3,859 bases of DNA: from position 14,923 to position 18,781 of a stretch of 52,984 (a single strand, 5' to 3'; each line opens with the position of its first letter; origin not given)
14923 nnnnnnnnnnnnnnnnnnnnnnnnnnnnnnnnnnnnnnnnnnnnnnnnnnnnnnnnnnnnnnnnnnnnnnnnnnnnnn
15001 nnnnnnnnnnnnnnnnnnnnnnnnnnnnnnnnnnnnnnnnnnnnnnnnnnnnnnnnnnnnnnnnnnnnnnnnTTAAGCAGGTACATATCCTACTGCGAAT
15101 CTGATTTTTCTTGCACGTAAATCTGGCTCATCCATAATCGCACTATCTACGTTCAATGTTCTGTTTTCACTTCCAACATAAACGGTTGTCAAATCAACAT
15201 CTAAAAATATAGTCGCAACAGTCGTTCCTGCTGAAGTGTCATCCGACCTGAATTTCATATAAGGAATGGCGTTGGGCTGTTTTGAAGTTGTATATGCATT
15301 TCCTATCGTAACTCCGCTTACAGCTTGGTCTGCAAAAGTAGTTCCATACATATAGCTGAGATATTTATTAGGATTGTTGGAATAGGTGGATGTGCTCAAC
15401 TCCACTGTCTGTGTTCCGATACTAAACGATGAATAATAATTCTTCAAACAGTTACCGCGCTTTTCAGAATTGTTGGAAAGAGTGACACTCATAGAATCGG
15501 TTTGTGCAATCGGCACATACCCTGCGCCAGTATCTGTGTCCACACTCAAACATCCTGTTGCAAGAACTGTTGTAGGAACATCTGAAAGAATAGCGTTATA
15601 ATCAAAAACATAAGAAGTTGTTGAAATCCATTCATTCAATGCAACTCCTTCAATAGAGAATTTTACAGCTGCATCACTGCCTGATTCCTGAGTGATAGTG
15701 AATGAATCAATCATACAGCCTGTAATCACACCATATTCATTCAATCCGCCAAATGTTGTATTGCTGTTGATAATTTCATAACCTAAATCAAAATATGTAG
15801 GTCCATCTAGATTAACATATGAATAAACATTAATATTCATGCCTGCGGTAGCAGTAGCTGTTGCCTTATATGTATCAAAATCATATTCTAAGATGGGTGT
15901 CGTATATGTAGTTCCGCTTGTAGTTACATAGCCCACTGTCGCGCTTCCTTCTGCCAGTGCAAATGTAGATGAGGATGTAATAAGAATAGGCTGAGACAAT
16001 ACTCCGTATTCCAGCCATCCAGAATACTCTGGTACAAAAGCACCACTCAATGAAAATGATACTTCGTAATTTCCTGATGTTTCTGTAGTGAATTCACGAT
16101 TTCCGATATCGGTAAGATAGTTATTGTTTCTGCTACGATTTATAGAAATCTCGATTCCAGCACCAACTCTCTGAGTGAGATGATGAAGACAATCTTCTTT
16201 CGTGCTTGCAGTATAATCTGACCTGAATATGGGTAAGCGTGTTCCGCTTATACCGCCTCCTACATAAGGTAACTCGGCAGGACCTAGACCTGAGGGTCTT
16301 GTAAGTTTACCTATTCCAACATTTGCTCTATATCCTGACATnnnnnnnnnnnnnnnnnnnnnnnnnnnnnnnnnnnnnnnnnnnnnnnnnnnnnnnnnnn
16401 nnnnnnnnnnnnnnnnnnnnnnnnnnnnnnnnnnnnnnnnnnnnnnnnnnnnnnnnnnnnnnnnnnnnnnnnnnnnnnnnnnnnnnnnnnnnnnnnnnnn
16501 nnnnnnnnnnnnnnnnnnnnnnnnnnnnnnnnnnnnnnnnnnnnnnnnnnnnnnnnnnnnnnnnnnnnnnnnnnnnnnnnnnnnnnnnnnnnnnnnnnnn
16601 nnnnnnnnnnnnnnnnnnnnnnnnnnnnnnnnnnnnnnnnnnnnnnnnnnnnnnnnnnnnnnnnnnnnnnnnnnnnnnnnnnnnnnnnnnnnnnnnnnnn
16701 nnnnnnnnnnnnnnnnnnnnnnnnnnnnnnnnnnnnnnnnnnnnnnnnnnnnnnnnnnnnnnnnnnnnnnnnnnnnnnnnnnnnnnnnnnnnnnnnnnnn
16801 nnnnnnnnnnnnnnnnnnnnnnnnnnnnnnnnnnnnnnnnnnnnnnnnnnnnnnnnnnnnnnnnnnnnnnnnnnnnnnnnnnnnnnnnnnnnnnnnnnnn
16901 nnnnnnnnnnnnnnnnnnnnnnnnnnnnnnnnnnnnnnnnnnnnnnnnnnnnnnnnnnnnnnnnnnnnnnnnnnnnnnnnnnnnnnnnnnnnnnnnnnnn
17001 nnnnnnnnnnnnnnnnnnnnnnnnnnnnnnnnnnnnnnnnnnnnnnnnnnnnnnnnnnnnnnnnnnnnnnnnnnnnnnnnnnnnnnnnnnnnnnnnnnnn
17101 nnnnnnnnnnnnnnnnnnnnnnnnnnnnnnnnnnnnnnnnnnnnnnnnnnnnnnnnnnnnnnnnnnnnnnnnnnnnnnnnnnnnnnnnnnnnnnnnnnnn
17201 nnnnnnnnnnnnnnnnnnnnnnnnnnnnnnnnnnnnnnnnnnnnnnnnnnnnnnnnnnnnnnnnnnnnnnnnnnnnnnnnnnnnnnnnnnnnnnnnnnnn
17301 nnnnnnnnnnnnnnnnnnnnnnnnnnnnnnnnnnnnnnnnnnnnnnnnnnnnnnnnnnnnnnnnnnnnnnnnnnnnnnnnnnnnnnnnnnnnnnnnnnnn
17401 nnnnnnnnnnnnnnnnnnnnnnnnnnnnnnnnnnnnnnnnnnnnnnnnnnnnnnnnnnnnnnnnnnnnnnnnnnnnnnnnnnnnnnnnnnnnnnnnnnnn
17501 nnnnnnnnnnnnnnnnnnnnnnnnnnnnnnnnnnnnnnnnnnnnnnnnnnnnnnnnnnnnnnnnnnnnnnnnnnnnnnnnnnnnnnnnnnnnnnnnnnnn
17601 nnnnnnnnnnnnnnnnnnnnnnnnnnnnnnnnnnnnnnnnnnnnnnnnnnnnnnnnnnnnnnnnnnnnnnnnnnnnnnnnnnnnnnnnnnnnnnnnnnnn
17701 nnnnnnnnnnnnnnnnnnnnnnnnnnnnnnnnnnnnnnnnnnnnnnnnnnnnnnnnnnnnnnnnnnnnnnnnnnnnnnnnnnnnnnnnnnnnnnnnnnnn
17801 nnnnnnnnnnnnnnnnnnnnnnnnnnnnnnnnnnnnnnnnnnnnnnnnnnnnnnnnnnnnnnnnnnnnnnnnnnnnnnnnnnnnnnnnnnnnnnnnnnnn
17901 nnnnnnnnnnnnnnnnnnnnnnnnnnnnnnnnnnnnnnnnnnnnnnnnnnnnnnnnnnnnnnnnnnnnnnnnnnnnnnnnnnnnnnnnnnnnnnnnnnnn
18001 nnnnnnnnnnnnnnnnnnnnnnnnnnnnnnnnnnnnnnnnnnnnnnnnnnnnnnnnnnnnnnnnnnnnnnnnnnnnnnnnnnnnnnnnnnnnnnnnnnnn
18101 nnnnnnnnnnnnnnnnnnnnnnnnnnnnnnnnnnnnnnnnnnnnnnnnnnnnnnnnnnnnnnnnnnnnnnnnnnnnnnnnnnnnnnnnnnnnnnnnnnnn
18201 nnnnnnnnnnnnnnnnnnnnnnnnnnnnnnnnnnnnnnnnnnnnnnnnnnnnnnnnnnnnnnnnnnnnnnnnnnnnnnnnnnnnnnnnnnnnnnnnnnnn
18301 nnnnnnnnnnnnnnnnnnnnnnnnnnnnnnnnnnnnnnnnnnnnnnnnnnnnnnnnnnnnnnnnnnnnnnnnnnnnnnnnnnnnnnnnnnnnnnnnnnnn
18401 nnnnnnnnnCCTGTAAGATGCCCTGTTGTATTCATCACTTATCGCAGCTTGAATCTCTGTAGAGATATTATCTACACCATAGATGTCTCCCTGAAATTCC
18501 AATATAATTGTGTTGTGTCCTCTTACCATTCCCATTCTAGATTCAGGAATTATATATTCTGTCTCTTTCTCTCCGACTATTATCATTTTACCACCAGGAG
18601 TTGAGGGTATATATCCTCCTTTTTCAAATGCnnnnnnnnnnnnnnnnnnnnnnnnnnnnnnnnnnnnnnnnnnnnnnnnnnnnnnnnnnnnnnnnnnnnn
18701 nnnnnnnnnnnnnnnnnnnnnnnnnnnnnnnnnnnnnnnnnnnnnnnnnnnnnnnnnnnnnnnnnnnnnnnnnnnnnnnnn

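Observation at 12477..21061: Three paralogous tape-measure-like genes, two of them placed upstream of the major tail protein gene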

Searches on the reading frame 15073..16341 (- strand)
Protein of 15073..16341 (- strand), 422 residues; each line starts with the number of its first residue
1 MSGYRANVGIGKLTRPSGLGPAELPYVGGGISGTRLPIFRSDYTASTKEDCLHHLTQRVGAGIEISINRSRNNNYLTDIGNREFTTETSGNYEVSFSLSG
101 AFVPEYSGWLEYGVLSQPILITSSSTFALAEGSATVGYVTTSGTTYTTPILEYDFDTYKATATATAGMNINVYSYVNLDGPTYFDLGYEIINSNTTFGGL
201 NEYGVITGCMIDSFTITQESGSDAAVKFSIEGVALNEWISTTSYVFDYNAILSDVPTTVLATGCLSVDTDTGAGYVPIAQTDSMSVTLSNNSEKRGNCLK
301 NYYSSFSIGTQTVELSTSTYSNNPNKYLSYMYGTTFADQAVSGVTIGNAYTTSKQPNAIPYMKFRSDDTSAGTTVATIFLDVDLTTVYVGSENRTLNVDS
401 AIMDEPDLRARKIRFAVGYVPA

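Call 8: search_protein_families(library=pfam, proteins=[window:15073-16341:-], max_evalue=0.1)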
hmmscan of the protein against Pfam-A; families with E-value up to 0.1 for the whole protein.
window:15073-16341:- (422 aa): 0 families

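Call 9: search_protein_families(library=phrogs, proteins=[window:15073-16341:-], max_evalue=0.1)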
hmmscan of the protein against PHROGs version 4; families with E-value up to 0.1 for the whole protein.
window:15073-16341:- (422 aa): 2 families
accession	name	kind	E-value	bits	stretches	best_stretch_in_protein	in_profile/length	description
phrog_5380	-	unknown function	0.052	14.3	1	132-175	22-67/223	-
phrog_35304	-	unknown function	0.073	14.2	0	183-228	15-61/92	-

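Call 35: find_homologous_proteins(query=window:15073-16341:-, max_evalue=0.001)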
Query window:15073-16341:- (422 aa): 53 proteins with E <= 0.001 among 8000 candidates.
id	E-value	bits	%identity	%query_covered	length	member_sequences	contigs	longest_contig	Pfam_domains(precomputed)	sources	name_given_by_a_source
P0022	1.8e-264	895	97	100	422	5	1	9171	-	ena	-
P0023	2.9e-243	825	88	100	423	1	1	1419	-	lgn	-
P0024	2.3e-137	476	54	100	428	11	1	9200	-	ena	-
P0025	2.2e-125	437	54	99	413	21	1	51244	-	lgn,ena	-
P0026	1.3e-124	434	52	99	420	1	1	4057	-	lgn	-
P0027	7.7e-124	432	52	99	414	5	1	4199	-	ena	-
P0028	3.1e-123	430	51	99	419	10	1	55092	-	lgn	-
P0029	5.4e-123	429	53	99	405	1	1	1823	-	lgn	-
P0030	1.1e-122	428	53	99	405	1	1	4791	-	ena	-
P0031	3.0e-120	420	52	99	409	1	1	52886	-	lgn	-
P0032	2.0e-119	417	51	99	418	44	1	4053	-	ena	-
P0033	1.4e-117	411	52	99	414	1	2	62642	-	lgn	-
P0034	1.8e-117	411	50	99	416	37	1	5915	-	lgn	-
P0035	5.7e-117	409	50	100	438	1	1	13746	-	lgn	-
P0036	1.1e-115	405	52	99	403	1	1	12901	PF18906.6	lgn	-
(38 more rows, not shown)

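Call 49: predict_structure(alignment_id=A6)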
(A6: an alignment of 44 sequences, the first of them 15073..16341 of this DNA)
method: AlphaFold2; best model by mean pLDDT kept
length: 422 residues; sequences in the alignment: 44
mean_pLDDT: 84.3   pTM: 0.83
mean pLDDT of the five models: 84.3, 83.2, 83.0, 82.2, 80.9
residues with pLDDT >= 90: 199; 70-90: 163; 50-70: 50; < 50: 10
segments of 3 or more residues with pLDDT < 50: 1-3, 339-341
pLDDT, mean of each block of 10 residues (from residue 1): 67 90 89 89 73 93 90 57 58 91 94 94 97 94 95 94 95 87 93 83 94 92 86 94 87 84 80 71 89 81 85 86 73 62 55 80 90 89 91 72 82 94 83
secondary structure, 60 per line:
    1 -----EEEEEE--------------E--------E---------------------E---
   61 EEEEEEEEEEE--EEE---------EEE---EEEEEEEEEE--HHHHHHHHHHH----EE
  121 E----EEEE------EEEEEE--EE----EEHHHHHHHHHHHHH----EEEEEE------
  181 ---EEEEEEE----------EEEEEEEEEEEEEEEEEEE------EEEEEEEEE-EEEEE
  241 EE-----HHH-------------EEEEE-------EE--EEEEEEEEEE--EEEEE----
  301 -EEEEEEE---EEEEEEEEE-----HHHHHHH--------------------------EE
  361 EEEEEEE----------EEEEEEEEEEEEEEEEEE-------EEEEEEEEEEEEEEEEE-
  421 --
elements in order: E6-11 E61-71 E74-76 E86-88 E92-101 H104-114 E119-121 E126-129 E136-141 H152-164 E169-174 E184-190 E201-219 E226-234 E236-242 E264-268 E280-289 E292-296 E302-308 E312-320 H326-332 E359-367 E378-395 E403-419

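Call 51: fold_search(model_id=the predicted structure, library=pdb)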
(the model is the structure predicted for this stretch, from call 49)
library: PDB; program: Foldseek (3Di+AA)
matches with E <= 10: 658; with E <= 0.001: 15
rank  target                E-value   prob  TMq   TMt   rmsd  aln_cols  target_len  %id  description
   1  8ed0_A                9.3e-12  1.00  0.52  0.62   9.4       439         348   10  Cryo-EM Structure of the P74-26 Tail Tube (released 2023-03-08)
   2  8xan_A                1.4e-11  1.00  0.55  0.73   5.5       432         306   12  Major tail protein of SH-Ab15497 (released 2024-12-11)
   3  7qg9_G                7.7e-11  1.00  0.42  0.57   8.3       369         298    9  Tail tip of siphophage T5 : common core proteins (released 2022-12-21)
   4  8hqz_L                3.9e-10  1.00  0.44  0.60   7.4       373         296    8  Baseplate of DT57C bacteriophage in the full state (released 2023-12-13)
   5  8hqz_p                5.1e-10  1.00  0.47  0.43   7.3       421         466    9  Baseplate of DT57C bacteriophage in the full state (released 2023-12-13)
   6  7qg9_A                6.0e-10  1.00  0.48  0.44   7.1       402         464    8  Tail tip of siphophage T5 : common core proteins (released 2022-12-21)
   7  8hrg                  2.2e-09  1.00  0.48  0.53   7.2       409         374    9  Tail tube of DT57C bacteriophage in the full state (released 2023-12-13)
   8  9ioz_A                1.2e-08  1.00  0.41  0.56   8.2       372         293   10  Structure of the bacteriophage T5 tail tip complex (released 2024-09-04)
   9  9iny_A                4.8e-08  1.00  0.47  0.52   7.2       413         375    8  Structure of bacteriophage T5 tail tube (released 2024-09-04)
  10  5ngj_B                8.6e-06  1.00  0.38  0.37   8.5       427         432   10  Crystal structure of pb6, major tail tube protein of bacteriophage T5 (released 2018-01-03)
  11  5ngj_A                2.7e-05  1.00  0.40  0.39   7.2       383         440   10  Crystal structure of pb6, major tail tube protein of bacteriophage T5 (released 2018-01-03)
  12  8zdj_S                9.9e-05  1.00  0.28  0.38   6.1       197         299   17  Cryo-EM structure of Mycobacteriophage Douge genome-packed connector (gp5, gp9, gp10, gp12 and gp13) (released 2025-06-25)
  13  9jgh_B                6.2e-04  1.00  0.23  0.52   5.8       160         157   13  cryo-EM structure of the TTP polymer at the tube's end (released 2025-07-16)
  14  8xkn_B                6.9e-04  1.00  0.28  0.46   9.6       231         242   11  Cryo-EM structure of tail tube protein (released 2024-05-01)
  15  9jgh_C                7.3e-04  1.00  0.29  0.61   5.1       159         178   13  cryo-EM structure of the TTP polymer at the tube's end (released 2025-07-16)
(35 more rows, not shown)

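Call 109: search_dna_similar(query=window:15073-16341:-, collection=phages, mode=protein, max_evalue=0.001)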
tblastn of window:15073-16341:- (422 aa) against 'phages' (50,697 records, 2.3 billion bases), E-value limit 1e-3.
No match.

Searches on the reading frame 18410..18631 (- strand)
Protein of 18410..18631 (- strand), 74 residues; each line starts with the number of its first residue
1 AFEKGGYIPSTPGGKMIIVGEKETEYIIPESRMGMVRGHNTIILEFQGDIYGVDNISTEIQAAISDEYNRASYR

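Call 73: search_solved_structures(query=A7, max_evalue=10, show_alignments=5)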
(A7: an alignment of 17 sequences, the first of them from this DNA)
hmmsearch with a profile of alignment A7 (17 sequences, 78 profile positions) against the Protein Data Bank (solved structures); distinct sequences matched with E-value up to 10: 1.
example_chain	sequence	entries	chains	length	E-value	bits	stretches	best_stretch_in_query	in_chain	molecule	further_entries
2n3z_A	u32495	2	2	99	1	12.6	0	33-67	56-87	OR446 | De novo designed protein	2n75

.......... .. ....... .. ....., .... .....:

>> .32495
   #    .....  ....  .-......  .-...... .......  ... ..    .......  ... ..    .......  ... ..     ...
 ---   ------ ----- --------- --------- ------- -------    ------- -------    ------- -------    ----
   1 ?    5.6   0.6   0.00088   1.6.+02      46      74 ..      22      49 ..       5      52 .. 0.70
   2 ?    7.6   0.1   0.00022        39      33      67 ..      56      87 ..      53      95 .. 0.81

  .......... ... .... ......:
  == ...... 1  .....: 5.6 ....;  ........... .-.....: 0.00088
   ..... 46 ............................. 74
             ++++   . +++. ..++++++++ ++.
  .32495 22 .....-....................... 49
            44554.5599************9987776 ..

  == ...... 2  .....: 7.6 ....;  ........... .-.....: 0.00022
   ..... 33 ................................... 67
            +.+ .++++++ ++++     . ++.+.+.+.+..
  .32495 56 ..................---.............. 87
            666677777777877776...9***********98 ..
